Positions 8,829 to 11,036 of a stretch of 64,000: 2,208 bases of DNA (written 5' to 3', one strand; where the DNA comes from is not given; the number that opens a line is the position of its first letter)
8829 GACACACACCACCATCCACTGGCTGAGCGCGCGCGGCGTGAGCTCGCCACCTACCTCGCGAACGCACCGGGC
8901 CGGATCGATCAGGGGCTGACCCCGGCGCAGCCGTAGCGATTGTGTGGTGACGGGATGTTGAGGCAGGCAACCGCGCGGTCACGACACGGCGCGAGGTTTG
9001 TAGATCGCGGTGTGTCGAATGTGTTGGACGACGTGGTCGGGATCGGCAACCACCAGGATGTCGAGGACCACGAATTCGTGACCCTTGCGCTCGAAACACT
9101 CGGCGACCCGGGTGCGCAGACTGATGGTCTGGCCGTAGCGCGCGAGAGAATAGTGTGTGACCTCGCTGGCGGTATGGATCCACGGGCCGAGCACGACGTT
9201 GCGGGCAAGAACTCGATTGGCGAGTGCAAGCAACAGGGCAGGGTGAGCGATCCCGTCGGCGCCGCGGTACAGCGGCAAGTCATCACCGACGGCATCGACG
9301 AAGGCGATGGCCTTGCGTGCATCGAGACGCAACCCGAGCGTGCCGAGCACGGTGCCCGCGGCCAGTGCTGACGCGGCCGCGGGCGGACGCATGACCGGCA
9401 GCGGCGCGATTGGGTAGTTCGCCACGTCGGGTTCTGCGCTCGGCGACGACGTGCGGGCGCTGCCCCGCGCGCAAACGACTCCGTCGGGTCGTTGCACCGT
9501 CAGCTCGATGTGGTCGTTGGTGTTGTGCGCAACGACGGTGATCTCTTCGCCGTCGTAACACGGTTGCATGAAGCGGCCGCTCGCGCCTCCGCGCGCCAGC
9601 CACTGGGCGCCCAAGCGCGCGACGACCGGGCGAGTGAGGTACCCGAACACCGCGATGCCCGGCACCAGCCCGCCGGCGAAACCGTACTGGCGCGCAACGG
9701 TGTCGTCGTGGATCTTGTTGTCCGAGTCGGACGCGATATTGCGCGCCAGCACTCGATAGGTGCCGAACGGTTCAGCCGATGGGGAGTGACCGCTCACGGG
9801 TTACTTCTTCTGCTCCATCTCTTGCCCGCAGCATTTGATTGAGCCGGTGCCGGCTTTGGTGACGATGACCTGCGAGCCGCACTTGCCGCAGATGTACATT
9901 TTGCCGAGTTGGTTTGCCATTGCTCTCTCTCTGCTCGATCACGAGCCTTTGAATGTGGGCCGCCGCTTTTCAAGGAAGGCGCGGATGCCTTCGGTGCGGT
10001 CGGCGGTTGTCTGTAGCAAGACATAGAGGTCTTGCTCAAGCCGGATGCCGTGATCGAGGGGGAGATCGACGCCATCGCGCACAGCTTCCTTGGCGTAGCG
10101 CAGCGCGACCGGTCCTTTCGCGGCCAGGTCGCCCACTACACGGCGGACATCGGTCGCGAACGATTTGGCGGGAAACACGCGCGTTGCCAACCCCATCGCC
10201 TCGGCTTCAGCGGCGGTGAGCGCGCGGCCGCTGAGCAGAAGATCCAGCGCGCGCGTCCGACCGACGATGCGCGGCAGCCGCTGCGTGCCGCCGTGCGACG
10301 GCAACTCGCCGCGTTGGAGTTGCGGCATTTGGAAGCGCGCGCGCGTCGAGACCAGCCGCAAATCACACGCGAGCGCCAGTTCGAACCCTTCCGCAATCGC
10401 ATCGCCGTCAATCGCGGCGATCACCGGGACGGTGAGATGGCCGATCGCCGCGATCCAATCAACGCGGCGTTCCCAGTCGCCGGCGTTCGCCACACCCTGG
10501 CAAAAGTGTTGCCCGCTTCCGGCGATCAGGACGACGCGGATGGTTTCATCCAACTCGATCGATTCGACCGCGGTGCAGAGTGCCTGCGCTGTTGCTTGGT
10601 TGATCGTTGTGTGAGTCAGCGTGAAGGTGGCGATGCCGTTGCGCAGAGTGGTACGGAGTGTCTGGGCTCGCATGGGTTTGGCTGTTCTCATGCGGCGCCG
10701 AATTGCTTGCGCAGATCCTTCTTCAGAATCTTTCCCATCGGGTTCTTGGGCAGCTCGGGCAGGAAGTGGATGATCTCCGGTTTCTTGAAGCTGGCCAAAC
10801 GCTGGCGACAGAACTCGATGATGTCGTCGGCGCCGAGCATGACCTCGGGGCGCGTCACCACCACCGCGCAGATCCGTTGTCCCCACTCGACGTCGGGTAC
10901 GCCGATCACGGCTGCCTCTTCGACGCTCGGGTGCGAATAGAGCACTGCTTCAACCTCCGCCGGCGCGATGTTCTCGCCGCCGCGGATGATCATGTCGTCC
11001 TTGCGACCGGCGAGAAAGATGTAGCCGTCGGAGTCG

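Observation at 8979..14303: CoA beta-oxidation-like operon carrying two unannotated desulforedoxin-like Cys4 micro-proteins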

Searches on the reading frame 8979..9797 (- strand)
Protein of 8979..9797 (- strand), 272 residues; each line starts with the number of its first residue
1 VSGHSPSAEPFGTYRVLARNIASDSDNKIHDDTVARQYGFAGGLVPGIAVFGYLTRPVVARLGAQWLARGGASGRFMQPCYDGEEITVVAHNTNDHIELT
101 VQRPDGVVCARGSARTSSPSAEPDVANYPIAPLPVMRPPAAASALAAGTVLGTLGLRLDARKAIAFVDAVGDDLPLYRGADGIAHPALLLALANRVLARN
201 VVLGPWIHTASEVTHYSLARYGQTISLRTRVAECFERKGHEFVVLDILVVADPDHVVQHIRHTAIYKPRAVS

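Call 3: search_protein_families(library=pfam, proteins=[window:8979-9797:-], max_evalue=1)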
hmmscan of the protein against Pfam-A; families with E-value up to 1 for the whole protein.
window:8979-9797:- (272 aa): 1 family
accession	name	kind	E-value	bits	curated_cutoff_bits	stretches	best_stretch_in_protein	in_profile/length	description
PF01575.25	MaoC_dehydratas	-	0.0035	17.4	27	1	29-94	36-103/123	MaoC like domain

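Call 4: search_protein_families(library=ncbifam, proteins=[window:8979-9797:-], max_evalue=1)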
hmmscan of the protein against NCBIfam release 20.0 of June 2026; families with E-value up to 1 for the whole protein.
window:8979-9797:- (272 aa): 0 families

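Call 82: search_solved_structures(query=window:8979-9797:-, max_evalue=1)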
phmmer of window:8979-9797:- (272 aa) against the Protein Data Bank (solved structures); distinct sequences matched with E-value up to 1: 4.
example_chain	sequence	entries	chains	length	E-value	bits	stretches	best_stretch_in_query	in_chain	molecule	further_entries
2q6l_A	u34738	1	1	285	0.17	14.3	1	121-166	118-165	Hypothetical protein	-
2q6i_A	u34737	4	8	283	0.28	13.6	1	121-166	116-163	Hypothetical protein | chlorinase | Adenosyl-chloride synthase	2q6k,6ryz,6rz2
2q6o_A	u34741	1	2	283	0.29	13.5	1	121-166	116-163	Hypothetical Protein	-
3kh8_A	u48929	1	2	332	0.96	11.8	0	23-87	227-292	MaoC-like dehydratase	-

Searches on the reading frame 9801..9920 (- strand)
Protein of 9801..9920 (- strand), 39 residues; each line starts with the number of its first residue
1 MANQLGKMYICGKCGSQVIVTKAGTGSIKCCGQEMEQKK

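Call 3: search_protein_families(library=pfam, proteins=[window:9801-9920:-], max_evalue=1)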
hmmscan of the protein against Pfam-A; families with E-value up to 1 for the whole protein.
window:9801-9920:- (39 aa): 4 families
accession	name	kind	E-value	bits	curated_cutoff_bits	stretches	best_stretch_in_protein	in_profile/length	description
PF06397.17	Desulfoferrod_N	-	2.2e-07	30.8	23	1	6-36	4-34/36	Desulfoferrodoxin, N-terminal domain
PF03604.18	Zn_ribbon_RPAB4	-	0.02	15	24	1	9-30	1-20/32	DNA directed RNA polymerase, 7 kDa subunit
PF09297.16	Zn_ribbon_NUD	-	0.12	12.6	24.8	0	11-25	6-20/32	NADH pyrophosphatase zinc ribbon domain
PF18439.7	zf_UBZ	-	0.26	11.4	25.6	1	8-21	2-15/32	Ubiquitin-Binding Zinc Finger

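Call 4: search_protein_families(library=ncbifam, proteins=[window:9801-9920:-], max_evalue=1)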
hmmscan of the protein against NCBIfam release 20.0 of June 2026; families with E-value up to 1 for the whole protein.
window:9801-9920:- (39 aa): 3 families
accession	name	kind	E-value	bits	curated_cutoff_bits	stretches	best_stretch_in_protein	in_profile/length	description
TIGR00319.1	desulf_FeS4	domain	2.1e-06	27.3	36.05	1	1-35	1-34/34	desulfoferrodoxin FeS4 iron-binding domain-containing protein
TIGR00320.1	dfx_rbo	equivalog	1.1e-05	25.7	146.9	1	7-36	6-35/125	desulfoferrodoxin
NF003331.0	PRK04338.1-7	equivalog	0.13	11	560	1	3-36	237-270/376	tRNA (guanine(26)-N(2))-dimethyltransferase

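Call 9: find_encoding_contigs(protein=window:9801-9920:-, flank=10000, max_places=10)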
Protein window:9801-9920:- (39 aa): 11 contigs read that carry it; 10 places shown.
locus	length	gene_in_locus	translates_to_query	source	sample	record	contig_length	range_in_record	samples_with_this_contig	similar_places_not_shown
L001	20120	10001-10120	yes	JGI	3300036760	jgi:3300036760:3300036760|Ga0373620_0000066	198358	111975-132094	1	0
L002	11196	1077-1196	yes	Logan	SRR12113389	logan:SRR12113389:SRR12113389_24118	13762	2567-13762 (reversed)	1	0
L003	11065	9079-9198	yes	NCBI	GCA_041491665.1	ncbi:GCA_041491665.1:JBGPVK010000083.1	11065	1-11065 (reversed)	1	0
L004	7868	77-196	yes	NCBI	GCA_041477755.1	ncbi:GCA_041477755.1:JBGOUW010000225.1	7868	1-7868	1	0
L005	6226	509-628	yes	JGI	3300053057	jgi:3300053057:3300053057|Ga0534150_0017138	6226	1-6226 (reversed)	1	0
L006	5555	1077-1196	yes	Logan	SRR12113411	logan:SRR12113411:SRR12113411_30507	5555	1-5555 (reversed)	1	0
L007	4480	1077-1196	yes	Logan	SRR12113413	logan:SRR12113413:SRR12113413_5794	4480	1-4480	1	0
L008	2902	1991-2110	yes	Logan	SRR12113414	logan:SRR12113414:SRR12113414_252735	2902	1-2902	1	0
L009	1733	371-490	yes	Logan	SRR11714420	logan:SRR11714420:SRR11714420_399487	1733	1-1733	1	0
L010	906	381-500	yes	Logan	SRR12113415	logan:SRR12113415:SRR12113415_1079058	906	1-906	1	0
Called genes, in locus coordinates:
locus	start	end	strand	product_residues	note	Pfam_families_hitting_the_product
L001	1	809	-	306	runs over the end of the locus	PF02219:MTHFR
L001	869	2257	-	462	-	PF00180:Iso_dh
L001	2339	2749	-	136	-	-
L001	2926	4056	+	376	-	-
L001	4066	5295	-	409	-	PF02550:AcetylCoA_hydro (weak), PF13336:AcetylCoA_hyd_C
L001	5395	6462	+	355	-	PF01571:GCV_T, PF08669:GCV_T_C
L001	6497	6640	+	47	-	-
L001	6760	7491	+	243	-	PF00378:ECH_1, PF16113:ECH_2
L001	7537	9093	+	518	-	PF00501:AMP-binding, PF13193:AMP-binding_C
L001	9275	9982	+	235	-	PF00378:ECH_1, PF16113:ECH_2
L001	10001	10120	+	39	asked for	PF06397:Desulfoferrod_N (weak)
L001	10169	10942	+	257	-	-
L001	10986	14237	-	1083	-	PF01564:Spermine_synth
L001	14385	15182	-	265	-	PF01925:TauE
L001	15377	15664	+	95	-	PF13442:Cytochrome_CBB3, PF00034:Cytochrom_C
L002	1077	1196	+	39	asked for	PF06397:Desulfoferrod_N (weak)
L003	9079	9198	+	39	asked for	PF06397:Desulfoferrod_N (weak)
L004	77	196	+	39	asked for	PF06397:Desulfoferrod_N (weak)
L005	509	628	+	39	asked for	PF06397:Desulfoferrod_N (weak)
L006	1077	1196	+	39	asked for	PF06397:Desulfoferrod_N (weak)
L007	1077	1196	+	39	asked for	PF06397:Desulfoferrod_N (weak)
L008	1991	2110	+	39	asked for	PF06397:Desulfoferrod_N (weak)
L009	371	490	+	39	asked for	PF06397:Desulfoferrod_N (weak)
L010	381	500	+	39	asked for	PF06397:Desulfoferrod_N (weak)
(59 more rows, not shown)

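Call 54: predict_structure(alignment_id=A6)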
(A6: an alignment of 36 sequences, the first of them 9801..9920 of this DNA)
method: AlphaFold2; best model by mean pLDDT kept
length: 39 residues; sequences in the alignment: 36
mean_pLDDT: 79.8   pTM: 0.48
mean pLDDT of the five models: 79.8, 77.0, 74.3, 73.7, 70.1
residues with pLDDT >= 90: 6; 70-90: 24; 50-70: 8; < 50: 1
segments of 3 or more residues with pLDDT < 50: none
pLDDT, mean of each block of 10 residues (from residue 1): 71 89 76 83
secondary structure, 60 per line:
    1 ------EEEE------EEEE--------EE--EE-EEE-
elements in order: E7-10 E17-20 E36-38

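Call 57: fold_search(model_id=the predicted structure, library=pdb)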
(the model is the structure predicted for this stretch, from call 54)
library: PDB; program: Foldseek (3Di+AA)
matches with E <= 10: 131; with E <= 0.001: 0
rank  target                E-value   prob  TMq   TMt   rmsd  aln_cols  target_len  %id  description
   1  1dxg_A                1.0e-02  1.00  0.78  0.83   0.8        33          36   39  CRYSTAL STRUCTURE OF DESULFOREDOXIN FROM DESULFOVIBRIO GIGAS AT 1.8 A RESOLUTION (released 1997-11-12)
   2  2ji1_A                5.5e-02  1.00  0.71  0.24   1.0        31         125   39  X-ray structure of wild-type superoxide reductase from Desulfoarculus baarsii (released 2007-05-01)
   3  2ji2_B                5.9e-02  1.00  0.72  0.24   0.9        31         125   39  X-ray structure of E114A mutant of superoxide reductase from Desulfoarculus baarsii in the native, reduced form (released 2007-05-01)
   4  2ji2_A                5.9e-02  1.00  0.72  0.25   4.9        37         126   38  X-ray structure of E114A mutant of superoxide reductase from Desulfoarculus baarsii in the native, reduced form (released 2007-05-01)
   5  1vzg_A                8.8e-02  1.00  0.70  0.24   1.0        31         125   39  Structure of superoxide reductase bound to ferrocyanide and active site expansion upon X-ray induced photoreduction (released 2004-08-27)
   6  1dfx                  1.3e-01  1.00  0.71  0.24   1.1        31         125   35  DESULFOFERRODOXIN FROM DESULFOVIBRIO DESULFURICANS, ATCC 27774 (released 1998-10-14)
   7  4ywl_A                1.1e+00  0.41  0.54  0.10   4.7        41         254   22  Pyrococcus furiosus MCM N-terminal domain F179A point mutant pentameric ring (released 2015-09-23)
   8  5iy0_A                1.6e+00  0.30  0.52  0.10   5.1        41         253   22  PfMCM N-terminal domain double hexamer (released 2016-07-13)
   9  4ywm_A                1.7e+00  0.30  0.51  0.10   4.6        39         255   23  Pyrococcus furiosus MCM N-terminal domain beta-turn triple mutant pentameric ring (released 2015-09-23)
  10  3f2c_A                2.1e+00  0.38  0.55  0.03   3.4        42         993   19  DNA Polymerase PolC from Geobacillus kaustophilus complex with DNA, dGTP and Mn (released 2009-01-20)
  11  4pof_A                2.1e+00  0.25  0.52  0.10   5.1        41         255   20  PfMCM N-terminal domain without DNA (released 2014-04-09)
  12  8x7t_C                2.2e+00  0.41  0.61  0.06   2.3        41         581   20  MCM in the Apo state. (released 2024-01-17)
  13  3f2b_A                2.4e+00  0.33  0.54  0.03   3.8        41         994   22  DNA Polymerase PolC from Geobacillus kaustophilus complex with DNA, dGTP, Mg and Zn (released 2009-01-20)
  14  6ted_L                2.4e+00  0.18  0.44  0.40   3.2        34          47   26  Structure of complete, activated transcription complex Pol II-DSIF-PAF-SPT6 uncovers allosteric elongation activation  (released 2020-07-22)
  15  6rxm_B                2.4e+00  0.15  0.42  0.11   3.4        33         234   15  Crystal structure of CobB Ac2 (A76G, I131C, V162G) in complex with H4K16-Acetyl peptide (released 2020-04-15)
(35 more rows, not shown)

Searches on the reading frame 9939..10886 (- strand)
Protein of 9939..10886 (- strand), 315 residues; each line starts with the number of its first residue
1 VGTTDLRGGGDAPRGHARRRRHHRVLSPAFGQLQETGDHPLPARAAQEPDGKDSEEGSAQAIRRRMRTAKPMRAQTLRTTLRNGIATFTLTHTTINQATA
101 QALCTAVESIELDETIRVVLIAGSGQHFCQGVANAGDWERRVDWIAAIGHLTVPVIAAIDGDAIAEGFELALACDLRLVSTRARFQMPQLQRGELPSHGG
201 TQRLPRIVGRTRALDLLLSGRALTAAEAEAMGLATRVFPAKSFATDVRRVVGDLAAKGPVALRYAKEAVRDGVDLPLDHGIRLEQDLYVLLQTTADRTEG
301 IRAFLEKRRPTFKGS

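Call 3: search_protein_families(library=pfam, proteins=[window:9939-10886:-], max_evalue=1)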
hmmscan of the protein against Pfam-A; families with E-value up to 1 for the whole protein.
window:9939-10886:- (315 aa): 3 families
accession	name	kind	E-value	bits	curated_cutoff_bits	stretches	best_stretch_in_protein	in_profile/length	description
PF00378.25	ECH_1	-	2.4e-45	155.3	27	1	83-314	4-250/251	Enoyl-CoA hydratase/isomerase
PF16113.10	ECH_2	-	1.1e-17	65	27.2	2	95-243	15-177/335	Enoyl-CoA hydratase/isomerase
PF02369.22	Big_1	-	0.13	12.9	34.9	1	75-103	52-79/93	Bacterial Ig-like domain (group 1)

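Call 4: search_protein_families(library=ncbifam, proteins=[window:9939-10886:-], max_evalue=1)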
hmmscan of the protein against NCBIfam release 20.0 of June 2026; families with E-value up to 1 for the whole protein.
window:9939-10886:- (315 aa): 73 families (the best 25 are shown)
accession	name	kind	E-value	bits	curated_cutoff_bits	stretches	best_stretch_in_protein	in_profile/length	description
NF007239.0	PRK09674.1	equivalog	4.3e-49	167.3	371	1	94-314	27-256/257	2,3-dehydroadipyl-CoA hydratase PaaF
NF005802.0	PRK07657.1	equivalog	2e-48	165.2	363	1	82-314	11-259/260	enoyl-CoA hydratase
NF051848.1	EnCoAHydtEchA19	equivalog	4.6e-47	160.7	400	1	95-314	24-257/258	enoyl-CoA hydratase EchA19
NF006007.0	PRK08138.1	subfamily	9.5e-47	159.5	355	1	92-314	29-260/261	enoyl-CoA hydratase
NF005803.0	PRK07658.1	equivalog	1.6e-46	158.8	313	1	76-314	3-256/257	enoyl-CoA hydratase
NF004517.0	PRK05862.1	equivalog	1.6e-43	149.1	396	1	94-313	27-255/257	enoyl-CoA hydratase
NF004475.0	PRK05809.1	subfamily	9.1e-43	146.6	394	1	94-313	27-258/260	short-chain-enoyl-CoA hydratase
NF006699.0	PRK09245.1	subfamily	9.9e-42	143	354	2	146-314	97-265/266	crotonase/enoyl-CoA hydratase family protein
NF006100.0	PRK08252.1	subfamily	7.1e-40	137.2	282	1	92-314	24-253/254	crotonase/enoyl-CoA hydratase family protein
NF042430.2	EnCoAhydt_DpgD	equivalog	7.2e-39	133.8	400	2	150-314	93-257/258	enoyl-CoA-hydratase DpgD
NF006008.0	PRK08139.1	equivalog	6.7e-37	127.5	313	1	69-314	5-265/266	enoyl-CoA hydratase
NF004634.0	PRK05980.1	equivalog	2e-36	125.8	375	1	76-314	4-262/263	crotonase/enoyl-CoA hydratase family protein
NF004857.0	PRK06210.1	equivalog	2e-36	125.8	341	2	138-314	94-274/275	enoyl-CoA hydratase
NF006566.0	PRK09076.1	subfamily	9.9e-36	123.7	286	1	75-313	5-258/260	enoyl-CoA hydratase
NF005073.0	PRK06495.1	subfamily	1.2e-35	123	296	1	74-314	3-256/257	enoyl-CoA hydratase/isomerase family protein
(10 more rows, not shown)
